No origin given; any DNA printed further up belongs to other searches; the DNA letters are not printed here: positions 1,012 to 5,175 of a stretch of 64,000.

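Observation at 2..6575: Coupled GT2(DUF2062) gene and single-polypeptide MMPL-exporter/PlsC-acyltransferase/SAM-methyltransferase fusion, followed by a CrtI-like oxidoreductase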

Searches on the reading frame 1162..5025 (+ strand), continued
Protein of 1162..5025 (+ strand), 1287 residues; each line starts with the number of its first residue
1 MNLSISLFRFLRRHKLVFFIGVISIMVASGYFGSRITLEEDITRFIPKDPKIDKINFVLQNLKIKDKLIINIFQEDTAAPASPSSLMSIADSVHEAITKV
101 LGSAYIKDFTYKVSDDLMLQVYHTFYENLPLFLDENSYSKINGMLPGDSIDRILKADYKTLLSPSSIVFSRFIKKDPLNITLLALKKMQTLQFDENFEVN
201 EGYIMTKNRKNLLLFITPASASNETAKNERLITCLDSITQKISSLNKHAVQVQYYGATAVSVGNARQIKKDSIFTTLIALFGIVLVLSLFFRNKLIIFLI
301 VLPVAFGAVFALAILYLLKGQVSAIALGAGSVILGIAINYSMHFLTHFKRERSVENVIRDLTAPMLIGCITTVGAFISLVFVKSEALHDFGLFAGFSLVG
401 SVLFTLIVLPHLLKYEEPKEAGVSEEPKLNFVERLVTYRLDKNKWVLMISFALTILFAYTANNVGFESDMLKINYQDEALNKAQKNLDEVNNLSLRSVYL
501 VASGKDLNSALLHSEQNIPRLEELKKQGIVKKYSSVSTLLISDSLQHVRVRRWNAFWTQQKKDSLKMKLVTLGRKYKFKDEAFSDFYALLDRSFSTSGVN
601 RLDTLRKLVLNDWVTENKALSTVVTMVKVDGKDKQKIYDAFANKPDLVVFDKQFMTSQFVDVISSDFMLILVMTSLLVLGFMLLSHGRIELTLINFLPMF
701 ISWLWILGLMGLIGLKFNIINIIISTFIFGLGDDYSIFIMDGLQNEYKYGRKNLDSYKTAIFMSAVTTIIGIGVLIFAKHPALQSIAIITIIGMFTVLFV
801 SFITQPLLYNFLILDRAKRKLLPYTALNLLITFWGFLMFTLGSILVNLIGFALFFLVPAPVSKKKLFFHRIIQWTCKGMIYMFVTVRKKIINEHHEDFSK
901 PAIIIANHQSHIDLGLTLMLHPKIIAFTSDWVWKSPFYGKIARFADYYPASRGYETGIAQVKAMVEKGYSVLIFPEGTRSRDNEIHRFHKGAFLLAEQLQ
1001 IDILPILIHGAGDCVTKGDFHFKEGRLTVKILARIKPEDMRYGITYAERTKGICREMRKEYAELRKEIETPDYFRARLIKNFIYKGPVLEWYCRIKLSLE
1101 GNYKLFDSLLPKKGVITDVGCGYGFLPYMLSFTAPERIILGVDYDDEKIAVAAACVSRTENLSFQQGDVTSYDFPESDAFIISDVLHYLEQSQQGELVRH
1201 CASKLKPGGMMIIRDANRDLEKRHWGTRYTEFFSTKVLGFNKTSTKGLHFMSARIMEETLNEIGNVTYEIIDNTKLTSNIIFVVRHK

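Call 68: search_protein_families(library=ncbifam, proteins=[L087:8847-10004:+, L087:10001-10663:+, L087:10639-10896:+, L087:10900-12105:+, L087:12102-13169:+, L087:13163-13939:+, L087:13932-14567:+, L087:15284-15670:+, L087:2-1135:+, L087:1142-1423:+], max_evalue=0.00001)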
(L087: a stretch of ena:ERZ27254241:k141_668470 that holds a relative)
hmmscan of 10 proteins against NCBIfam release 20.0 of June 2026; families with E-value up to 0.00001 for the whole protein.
L087:8847-10004:+ (385 aa): 16 families
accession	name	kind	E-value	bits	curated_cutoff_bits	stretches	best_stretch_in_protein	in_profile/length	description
NF006618.0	PRK09185.1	subfamily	2.4e-55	188.2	407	1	130-381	142-393/394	beta-ketoacyl-ACP synthase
NF058662.1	cispenta_AmcF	equivalog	6.4e-40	137.3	325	1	70-379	59-368/369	cispentacin biosynthesis acyltransferase subunit AmcF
NF004618.0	PRK05952.1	equivalog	2.5e-37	128.7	455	1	147-380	145-382/384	beta-ketoacyl-ACP synthase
TIGR03150.1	fabF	equivalog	2.8e-37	128.4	493.75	1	144-378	156-406/407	beta-ketoacyl-ACP synthase II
NF005589.0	PRK07314.1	subfamily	3.4e-36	124.9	387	1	145-380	160-411/413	beta-ketoacyl-ACP synthase II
NF004970.0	PRK06333.1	subfamily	2.7e-29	102.3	525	1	145-380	169-421/424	beta-ketoacyl-ACP synthase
NF006274.0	PRK08439.1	equivalog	4e-29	101.6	621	1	146-380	159-405/406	beta-ketoacyl-ACP synthase II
NF006587.0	PRK09116.1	equivalog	1e-27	97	470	1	136-380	151-406/408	beta-ketoacyl-ACP synthase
NF005490.0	PRK07103.1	equivalog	2.7e-27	95.9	445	1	132-381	152-413/414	polyketide beta-ketoacyl:acyl carrier protein synthase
NF005076.0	PRK06501.1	equivalog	4.3e-24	85.2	629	1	122-381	148-423/425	beta-ketoacyl-ACP synthase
NF005916.1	PRK07910.1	equivalog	2.2e-21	76.3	560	1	144-380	165-417/418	KasA/KasB family beta-ketoacyl-ACP synthase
NF006434.0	PRK08722.1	equivalog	4.6e-21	75.2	759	1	143-380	158-413/414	beta-ketoacyl-ACP synthase II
NF005935.0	PRK07967.1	equivalog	1.8e-16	60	630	1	134-381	147-404/406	beta-ketoacyl-ACP synthase I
NF053555.1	prodigi_MBC_PigJ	equivalog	2.2e-09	36.2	900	1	130-318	494-686/759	prodigiosin MBC biosynthesis protein PigJ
NF041183.1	Pks2_ls1_myc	equivalog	5e-08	30.3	2400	1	143-331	167-364/2086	sulfolipid-1 biosynthesis phthioceranic/hydroxyphthioceranic acid synthase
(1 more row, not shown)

L087:10001-10663:+ (220 aa): 0 families

L087:10639-10896:+ (85 aa): 11 families
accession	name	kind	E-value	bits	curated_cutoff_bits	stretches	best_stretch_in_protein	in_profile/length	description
NF006617.0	PRK09184.1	subfamily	2.4e-24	85.2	70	1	11-82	21-93/96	phosphopantetheine-binding protein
TIGR00517.1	acyl_carrier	equivalog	6.3e-12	45.2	70.45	1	1-82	1-76/77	acyl carrier protein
NF003757.0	PRK05350.1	equivalog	1.4e-10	41.2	65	1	17-81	17-75/83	acyl carrier protein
NF002148.0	PRK00982.1-2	subfamily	3.4e-10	39.6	71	1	2-82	3-77/79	acyl carrier protein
NF002149.0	PRK00982.1-3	equivalog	3e-08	33.5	106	1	1-83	1-77/78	acyl carrier protein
NF058660.1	cispen_ACP_AmcB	equivalog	3.2e-08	33.6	80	1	18-81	15-77/80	cispentacin biosynthesis acyl carrier protein AmcB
NF002151.0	PRK00982.1-5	equivalog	5.6e-08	32.8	92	1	1-82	1-76/78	acyl carrier protein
NF002150.0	PRK00982.1-4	subfamily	2.8e-07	30.7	66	1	5-82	7-78/80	acyl carrier protein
NF052616.1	ACP_for_OlsHI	equivalog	3.4e-07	30.5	130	1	1-81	1-79/83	ornithine lipid biosynthesis acyl carrier protein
NF005480.0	PRK07081.1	equivalog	2.5e-06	27.3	72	1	12-80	8-74/83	acyl carrier protein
NF002147.0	PRK00982.1-1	equivalog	3.2e-06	26.9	84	1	11-82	14-80/83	acyl carrier protein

L087:10900-12105:+ (401 aa): 30 families (the best 25 are shown)
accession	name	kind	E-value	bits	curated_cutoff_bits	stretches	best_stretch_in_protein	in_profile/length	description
TIGR03150.1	fabF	equivalog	2e-87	293.5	493.75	1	3-396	1-406/407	beta-ketoacyl-ACP synthase II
NF006618.0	PRK09185.1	subfamily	6.6e-87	292.1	407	1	3-398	3-392/394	beta-ketoacyl-ACP synthase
NF005589.0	PRK07314.1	subfamily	3.5e-84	283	387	1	2-399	3-412/413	beta-ketoacyl-ACP synthase II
NF004970.0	PRK06333.1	subfamily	3.7e-70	236.9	525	1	2-399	3-422/424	beta-ketoacyl-ACP synthase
NF005076.0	PRK06501.1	equivalog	4.2e-67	226.9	629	1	5-399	13-423/425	beta-ketoacyl-ACP synthase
NF006274.0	PRK08439.1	equivalog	1e-64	218.8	621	1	3-398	2-405/406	beta-ketoacyl-ACP synthase II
NF058662.1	cispenta_AmcF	equivalog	7e-63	212.8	325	1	5-397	2-368/369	cispentacin biosynthesis acyltransferase subunit AmcF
NF004618.0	PRK05952.1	equivalog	8.9e-63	212.5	455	1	4-397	3-381/384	beta-ketoacyl-ACP synthase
NF005935.0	PRK07967.1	equivalog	4.5e-58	197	630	1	3-399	2-404/406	beta-ketoacyl-ACP synthase I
NF006434.0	PRK08722.1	equivalog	9e-57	192.8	759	1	3-398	4-413/414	beta-ketoacyl-ACP synthase II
NF006587.0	PRK09116.1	equivalog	2e-56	191.5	470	1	3-398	2-406/408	beta-ketoacyl-ACP synthase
NF005490.0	PRK07103.1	equivalog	3.8e-55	187.6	445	1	2-398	3-412/414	polyketide beta-ketoacyl:acyl carrier protein synthase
NF005916.1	PRK07910.1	equivalog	1.7e-50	172.2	560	1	155-399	166-418/418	KasA/KasB family beta-ketoacyl-ACP synthase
NF045894.1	PKS_plus_SDR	equivalog_domain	3.7e-27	94.4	1740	1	140-362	153-382/1515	type I polyketide synthase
NF040607.1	mycolic_Pks13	equivalog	1.1e-22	79.4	2100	1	154-361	265-480/1680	polyketide synthase Pks13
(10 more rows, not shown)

L087:12102-13169:+ (355 aa): 2 families
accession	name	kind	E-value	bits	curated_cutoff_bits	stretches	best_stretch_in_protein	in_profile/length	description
TIGR03150.1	fabF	equivalog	3.8e-11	42.3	493.75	1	39-216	53-240/407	beta-ketoacyl-ACP synthase II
NF005589.0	PRK07314.1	subfamily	8.4e-09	34.7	387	1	41-171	58-194/413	beta-ketoacyl-ACP synthase II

L087:13163-13939:+ (258 aa): 8 families
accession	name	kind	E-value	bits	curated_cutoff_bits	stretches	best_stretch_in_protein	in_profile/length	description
NF045820.1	PgAcgDacpgdA_Strep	equivalog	2.3e-41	142.1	800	1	64-255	264-451/463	peptidoglycan-N-acetylglucosamine deacetylase PgdA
TIGR02764.1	spore_ybaN_pdaB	equivalog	1.7e-39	135.6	237.4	1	65-252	3-191/191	polysaccharide deacetylase family sporulation protein PdaB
TIGR02884.1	spore_pdaA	equivalog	4.2e-34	118.2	298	1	62-251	31-223/224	delta-lactam-biosynthetic de-N-acetylase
NF045821.1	PgAcgDacpgdA1_Bac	equivalog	3e-32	111.6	400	1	69-254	89-277/282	peptidoglycan-N-acetylglucosamine deacetylase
NF045822.1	PgAcgDacpgdA2_Bac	equivalog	1e-29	103.7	400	1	67-246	69-256/274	peptidoglycan-N-acetylglucosamine deacetylase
TIGR04243.1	nodulat_NodB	equivalog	3.1e-28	98.6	240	1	69-226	3-160/197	chitooligosaccharide deacetylase NodB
TIGR02873.1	spore_ylxY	hypoth_equivalog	4.1e-28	98.4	391.5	1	60-252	77-267/268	probable sporulation protein, polysaccharide deacetylase family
TIGR03006.1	pepcterm_polyde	equivalog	1.2e-10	41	276.2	1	79-171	32-124/272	XrtA system polysaccharide deacetylase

L087:13932-14567:+ (211 aa): 4 families
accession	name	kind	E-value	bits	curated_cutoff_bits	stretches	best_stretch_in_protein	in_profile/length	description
NF053544.1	LolA2_flexi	equivalog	2.4e-65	219.8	125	1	3-208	2-206/208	flexirubin biosynthesis/transport protein LolA2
TIGR00547.2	lolA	equivalog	1.2e-14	54.3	112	1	36-208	23-189/202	outer membrane lipoprotein periplasmic chaperone LolA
NF000663.1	PRK00031.2-1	exception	3.8e-10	39.6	120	1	42-102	18-76/168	LolA-like outer membrane lipoprotein chaperone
NF000666.0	PRK00031.2-4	equivalog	7.8e-07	29.1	157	1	45-102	22-78/170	outer membrane lipoprotein chaperone LolA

L087:15284-15670:+ (128 aa): 2 families
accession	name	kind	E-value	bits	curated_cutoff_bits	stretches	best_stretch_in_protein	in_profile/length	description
NF000582.1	PRK00006.1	equivalog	4.2e-07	30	113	1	22-84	28-97/137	3-hydroxyacyl-ACP dehydratase FabZ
TIGR01750.1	fabZ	equivalog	5.7e-07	29.5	155.15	1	23-84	30-101/141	3-hydroxyacyl-ACP dehydratase FabZ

L087:2-1135:+ (377 aa): 20 families
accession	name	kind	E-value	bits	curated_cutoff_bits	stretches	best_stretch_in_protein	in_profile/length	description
NF005935.0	PRK07967.1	equivalog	8.8e-105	350.9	630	1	1-376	30-404/406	beta-ketoacyl-ACP synthase I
TIGR03150.1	fabF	equivalog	2.5e-92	309.7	493.75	1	17-374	45-407/407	beta-ketoacyl-ACP synthase II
NF005589.0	PRK07314.1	subfamily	4.1e-90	302.5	387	1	10-376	41-412/413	beta-ketoacyl-ACP synthase II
NF006587.0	PRK09116.1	equivalog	2.8e-83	280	470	1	39-376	69-407/408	beta-ketoacyl-ACP synthase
NF006274.0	PRK08439.1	equivalog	3.8e-72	243.3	621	1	46-376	75-406/406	beta-ketoacyl-ACP synthase II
NF004970.0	PRK06333.1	subfamily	1.1e-71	241.9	525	1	32-376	71-422/424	beta-ketoacyl-ACP synthase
NF005076.0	PRK06501.1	equivalog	2.2e-67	227.8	629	1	108-374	150-421/425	beta-ketoacyl-ACP synthase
NF005490.0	PRK07103.1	equivalog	6.7e-63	213.2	445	1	28-376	67-413/414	polyketide beta-ketoacyl:acyl carrier protein synthase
NF006434.0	PRK08722.1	equivalog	2.1e-62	211.3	759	1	45-376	76-414/414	beta-ketoacyl-ACP synthase II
NF006618.0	PRK09185.1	subfamily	2.3e-55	188.2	407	1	58-375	86-392/394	beta-ketoacyl-ACP synthase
NF004618.0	PRK05952.1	equivalog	5e-52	177.1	455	1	52-375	66-382/384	beta-ketoacyl-ACP synthase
NF005916.1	PRK07910.1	equivalog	1.2e-51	176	560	1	79-373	118-415/418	KasA/KasB family beta-ketoacyl-ACP synthase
NF058662.1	cispenta_AmcF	equivalog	2.9e-39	135.1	325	1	126-374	122-368/369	cispentacin biosynthesis acyltransferase subunit AmcF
NF040607.1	mycolic_Pks13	equivalog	1.3e-31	109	2100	1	51-376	196-526/1680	polyketide synthase Pks13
NF045894.1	PKS_plus_SDR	equivalog_domain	1.9e-26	92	1740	1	52-374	99-425/1515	type I polyketide synthase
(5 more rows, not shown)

L087:1142-1423:+ (93 aa): 13 families
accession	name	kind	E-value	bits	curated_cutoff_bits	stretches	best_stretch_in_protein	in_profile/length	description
NF003757.0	PRK05350.1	equivalog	3.1e-19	68.9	65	1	10-83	2-75/83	acyl carrier protein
NF002148.0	PRK00982.1-2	subfamily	3.8e-17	61.9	71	1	12-87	2-77/79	acyl carrier protein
NF002150.0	PRK00982.1-4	subfamily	2.7e-16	59.5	66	1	10-87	1-78/80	acyl carrier protein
TIGR00517.1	acyl_carrier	equivalog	9.4e-14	51.1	70.45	1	13-84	2-73/77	acyl carrier protein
NF009104.0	PRK12449.1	equivalog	2.3e-12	46.7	70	1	10-88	1-79/80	acyl carrier protein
NF002151.0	PRK00982.1-5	equivalog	2.3e-11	43.6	92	1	14-84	3-73/78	acyl carrier protein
NF002147.0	PRK00982.1-1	equivalog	6.1e-11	42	84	1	9-86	2-79/83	acyl carrier protein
NF002149.0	PRK00982.1-3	equivalog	1.3e-10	41.1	106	1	14-86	3-75/78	acyl carrier protein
NF040636.1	AcpM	exception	5.6e-10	39.1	146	1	11-85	2-76/93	meromycolate extension acyl carrier protein AcpM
NF058660.1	cispen_ACP_AmcB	equivalog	2.2e-09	37.4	80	1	15-73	2-62/80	cispentacin biosynthesis acyl carrier protein AmcB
NF005079.0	PRK06508.1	equivalog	7.4e-08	32.7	83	1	16-71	5-60/93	acyl carrier protein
NF006031.0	PRK08172.1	equivalog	1.9e-07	31.6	76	1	16-80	6-70/82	acyl carrier protein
NF004533.0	PRK05883.1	equivalog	7e-06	25.8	72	1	5-80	14-89/100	acyl carrier protein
